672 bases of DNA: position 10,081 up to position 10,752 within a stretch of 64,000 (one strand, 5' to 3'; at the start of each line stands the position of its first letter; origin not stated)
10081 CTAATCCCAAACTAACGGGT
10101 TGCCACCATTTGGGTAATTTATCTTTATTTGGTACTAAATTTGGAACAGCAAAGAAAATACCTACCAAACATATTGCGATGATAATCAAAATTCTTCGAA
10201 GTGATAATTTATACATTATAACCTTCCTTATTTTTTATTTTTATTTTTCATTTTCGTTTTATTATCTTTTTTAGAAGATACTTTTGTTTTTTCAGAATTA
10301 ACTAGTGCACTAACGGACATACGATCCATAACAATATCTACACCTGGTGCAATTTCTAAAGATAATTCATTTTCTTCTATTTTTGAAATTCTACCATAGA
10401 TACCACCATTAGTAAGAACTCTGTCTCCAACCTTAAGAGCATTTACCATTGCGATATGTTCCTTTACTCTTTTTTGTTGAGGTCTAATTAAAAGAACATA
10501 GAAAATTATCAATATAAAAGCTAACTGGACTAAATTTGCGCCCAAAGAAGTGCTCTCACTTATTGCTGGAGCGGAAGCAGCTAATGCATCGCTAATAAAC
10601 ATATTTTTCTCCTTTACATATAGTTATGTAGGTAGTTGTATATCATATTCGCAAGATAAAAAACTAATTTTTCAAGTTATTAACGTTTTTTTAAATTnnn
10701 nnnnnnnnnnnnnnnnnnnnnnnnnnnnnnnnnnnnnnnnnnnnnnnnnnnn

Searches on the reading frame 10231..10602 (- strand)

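Call 52: search_protein_families(library=pfam, proteins=[window:10231-10602:-], max_evalue=0.001)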
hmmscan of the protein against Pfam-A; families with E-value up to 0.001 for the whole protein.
window:10231-10602:- (124 aa): 1 family
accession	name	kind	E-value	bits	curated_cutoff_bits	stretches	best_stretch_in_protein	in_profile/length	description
PF02699.20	YajC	-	1.1e-26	93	28.2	1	24-98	3-77/78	Preprotein translocase subunit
